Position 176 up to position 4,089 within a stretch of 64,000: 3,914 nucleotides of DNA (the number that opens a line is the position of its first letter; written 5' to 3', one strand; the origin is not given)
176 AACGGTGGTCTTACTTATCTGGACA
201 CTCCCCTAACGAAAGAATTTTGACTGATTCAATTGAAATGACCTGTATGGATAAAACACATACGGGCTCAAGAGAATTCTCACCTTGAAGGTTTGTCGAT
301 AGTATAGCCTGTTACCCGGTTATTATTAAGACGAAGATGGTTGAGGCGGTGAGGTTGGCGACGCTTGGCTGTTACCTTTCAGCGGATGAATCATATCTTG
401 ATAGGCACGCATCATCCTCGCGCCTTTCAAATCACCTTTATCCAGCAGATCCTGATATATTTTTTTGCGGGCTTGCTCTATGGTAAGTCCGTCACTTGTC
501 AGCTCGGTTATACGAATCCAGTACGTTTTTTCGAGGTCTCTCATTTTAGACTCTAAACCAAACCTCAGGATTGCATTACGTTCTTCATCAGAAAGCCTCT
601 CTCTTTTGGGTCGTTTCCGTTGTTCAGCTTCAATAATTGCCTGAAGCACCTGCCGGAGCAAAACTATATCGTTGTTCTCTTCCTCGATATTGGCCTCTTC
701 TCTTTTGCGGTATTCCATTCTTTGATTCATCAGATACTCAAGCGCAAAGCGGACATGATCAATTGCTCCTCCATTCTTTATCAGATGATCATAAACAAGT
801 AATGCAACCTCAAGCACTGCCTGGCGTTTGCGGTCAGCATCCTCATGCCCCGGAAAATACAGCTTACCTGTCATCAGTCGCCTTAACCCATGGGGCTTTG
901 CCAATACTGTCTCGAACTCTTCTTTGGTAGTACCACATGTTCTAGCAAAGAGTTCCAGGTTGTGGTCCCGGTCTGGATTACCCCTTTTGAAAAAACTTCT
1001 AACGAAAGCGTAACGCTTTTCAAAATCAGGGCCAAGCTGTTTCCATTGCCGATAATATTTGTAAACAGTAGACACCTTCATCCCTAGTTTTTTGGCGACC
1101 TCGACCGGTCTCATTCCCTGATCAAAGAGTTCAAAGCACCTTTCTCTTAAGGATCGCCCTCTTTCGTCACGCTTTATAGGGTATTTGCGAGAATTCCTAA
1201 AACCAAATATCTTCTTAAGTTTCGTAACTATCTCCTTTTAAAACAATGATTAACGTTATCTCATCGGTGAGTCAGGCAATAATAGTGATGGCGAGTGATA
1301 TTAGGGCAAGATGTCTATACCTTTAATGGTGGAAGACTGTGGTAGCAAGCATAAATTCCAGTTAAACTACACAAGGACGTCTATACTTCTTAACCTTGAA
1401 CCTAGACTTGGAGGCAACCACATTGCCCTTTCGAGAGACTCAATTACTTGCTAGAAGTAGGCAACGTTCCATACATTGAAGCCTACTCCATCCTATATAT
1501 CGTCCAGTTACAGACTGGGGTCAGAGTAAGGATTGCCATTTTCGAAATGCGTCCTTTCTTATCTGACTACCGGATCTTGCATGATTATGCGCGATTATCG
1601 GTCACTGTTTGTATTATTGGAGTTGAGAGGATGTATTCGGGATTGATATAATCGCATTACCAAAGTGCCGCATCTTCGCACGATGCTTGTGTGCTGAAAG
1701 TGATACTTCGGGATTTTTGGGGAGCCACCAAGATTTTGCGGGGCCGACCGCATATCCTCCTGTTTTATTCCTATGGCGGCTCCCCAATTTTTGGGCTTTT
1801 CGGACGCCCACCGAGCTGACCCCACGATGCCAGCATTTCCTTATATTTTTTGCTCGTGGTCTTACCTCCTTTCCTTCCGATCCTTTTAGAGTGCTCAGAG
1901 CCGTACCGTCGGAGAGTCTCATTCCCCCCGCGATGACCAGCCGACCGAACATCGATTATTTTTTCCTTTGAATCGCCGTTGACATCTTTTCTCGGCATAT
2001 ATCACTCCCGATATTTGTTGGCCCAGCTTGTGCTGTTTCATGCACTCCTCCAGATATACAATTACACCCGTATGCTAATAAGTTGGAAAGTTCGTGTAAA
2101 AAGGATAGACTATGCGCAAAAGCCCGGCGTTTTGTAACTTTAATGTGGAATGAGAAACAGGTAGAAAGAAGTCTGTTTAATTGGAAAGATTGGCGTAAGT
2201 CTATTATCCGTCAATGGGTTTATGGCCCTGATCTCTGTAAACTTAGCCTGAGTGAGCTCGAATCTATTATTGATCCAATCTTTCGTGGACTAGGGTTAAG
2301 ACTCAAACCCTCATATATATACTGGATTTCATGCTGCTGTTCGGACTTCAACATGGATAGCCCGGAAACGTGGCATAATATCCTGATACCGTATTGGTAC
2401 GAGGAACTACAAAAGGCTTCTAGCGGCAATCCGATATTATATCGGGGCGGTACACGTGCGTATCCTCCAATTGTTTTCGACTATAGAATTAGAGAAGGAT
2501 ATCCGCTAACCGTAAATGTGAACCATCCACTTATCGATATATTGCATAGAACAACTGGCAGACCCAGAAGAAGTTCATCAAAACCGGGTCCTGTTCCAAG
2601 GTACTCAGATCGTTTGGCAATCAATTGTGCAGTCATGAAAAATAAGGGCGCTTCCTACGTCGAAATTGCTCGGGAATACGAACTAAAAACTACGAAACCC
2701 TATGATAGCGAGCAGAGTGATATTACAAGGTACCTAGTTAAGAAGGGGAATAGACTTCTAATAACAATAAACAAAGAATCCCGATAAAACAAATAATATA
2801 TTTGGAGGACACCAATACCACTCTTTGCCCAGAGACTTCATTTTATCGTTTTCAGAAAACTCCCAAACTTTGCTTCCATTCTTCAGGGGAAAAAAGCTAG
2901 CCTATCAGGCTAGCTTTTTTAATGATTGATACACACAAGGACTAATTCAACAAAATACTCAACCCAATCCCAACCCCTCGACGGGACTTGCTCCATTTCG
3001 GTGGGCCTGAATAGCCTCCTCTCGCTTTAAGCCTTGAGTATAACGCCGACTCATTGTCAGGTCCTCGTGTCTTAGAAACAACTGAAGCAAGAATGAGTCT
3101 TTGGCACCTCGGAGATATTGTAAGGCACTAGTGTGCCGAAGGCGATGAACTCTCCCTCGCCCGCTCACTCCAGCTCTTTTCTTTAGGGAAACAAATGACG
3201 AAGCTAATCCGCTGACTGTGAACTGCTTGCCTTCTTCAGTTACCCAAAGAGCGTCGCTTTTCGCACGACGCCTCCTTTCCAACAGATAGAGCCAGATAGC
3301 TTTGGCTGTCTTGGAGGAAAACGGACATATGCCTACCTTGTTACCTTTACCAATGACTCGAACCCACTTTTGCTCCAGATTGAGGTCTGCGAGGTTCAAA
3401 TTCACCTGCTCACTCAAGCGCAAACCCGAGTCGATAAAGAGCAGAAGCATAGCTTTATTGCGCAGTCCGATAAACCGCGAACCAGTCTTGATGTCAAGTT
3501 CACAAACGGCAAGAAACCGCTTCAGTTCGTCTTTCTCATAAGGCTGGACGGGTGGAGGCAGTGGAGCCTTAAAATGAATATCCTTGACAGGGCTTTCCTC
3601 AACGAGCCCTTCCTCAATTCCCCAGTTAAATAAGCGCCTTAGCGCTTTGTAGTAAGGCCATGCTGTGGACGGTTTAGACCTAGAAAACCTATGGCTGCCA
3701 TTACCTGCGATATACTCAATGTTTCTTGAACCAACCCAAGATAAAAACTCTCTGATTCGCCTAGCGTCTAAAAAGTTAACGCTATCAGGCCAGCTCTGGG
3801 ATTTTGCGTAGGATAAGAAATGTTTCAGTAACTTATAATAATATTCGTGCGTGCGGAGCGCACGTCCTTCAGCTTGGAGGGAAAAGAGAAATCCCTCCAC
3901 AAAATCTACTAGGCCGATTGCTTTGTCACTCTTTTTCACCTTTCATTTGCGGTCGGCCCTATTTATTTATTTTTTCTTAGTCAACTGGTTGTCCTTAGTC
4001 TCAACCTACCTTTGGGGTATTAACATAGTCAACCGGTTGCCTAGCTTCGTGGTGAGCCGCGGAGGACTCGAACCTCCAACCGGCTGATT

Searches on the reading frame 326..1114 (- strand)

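Call 60: search_protein_families(library=pfam, proteins=[window:326-1114:-], max_evalue=0.01)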
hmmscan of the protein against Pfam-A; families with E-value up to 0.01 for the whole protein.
window:326-1114:- (262 aa): 2 families
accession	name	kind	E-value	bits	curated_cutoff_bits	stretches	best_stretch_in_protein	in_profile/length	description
PF13384.12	HTH_23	-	0.00017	21.7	24.6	1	3-30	20-47/50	Homeodomain-like domain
PF13551.12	HTH_29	-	0.0027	18.2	28.1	0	2-29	14-41/64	Winged helix-turn helix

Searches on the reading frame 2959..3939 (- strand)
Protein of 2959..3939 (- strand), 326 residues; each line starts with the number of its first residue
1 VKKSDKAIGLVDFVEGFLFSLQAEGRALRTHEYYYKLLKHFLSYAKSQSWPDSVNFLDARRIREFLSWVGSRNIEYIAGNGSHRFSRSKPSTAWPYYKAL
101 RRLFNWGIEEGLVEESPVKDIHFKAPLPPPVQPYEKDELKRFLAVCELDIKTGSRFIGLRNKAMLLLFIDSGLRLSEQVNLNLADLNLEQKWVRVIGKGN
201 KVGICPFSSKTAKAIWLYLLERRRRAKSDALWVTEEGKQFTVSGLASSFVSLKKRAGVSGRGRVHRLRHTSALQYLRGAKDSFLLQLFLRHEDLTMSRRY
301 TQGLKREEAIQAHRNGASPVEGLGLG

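Call 7: search_protein_families(library=pfam, proteins=[window:2959-3939:-], max_evalue=0.1)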
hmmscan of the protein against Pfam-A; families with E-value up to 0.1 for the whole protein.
window:2959-3939:- (326 aa): 3 families
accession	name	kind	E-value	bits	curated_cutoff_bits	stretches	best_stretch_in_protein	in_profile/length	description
PF00589.27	Phage_integrase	-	3.3e-25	89.3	27.1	1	136-303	5-168/172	Phage integrase family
PF13102.12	Phage_int_SAM_5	-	0.00032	21.5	22.3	1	24-119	16-94/98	Phage integrase SAM-like domain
PF13495.12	Phage_int_SAM_4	-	0.00049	20.9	27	1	15-107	3-78/85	Phage integrase, N-terminal SAM-like domain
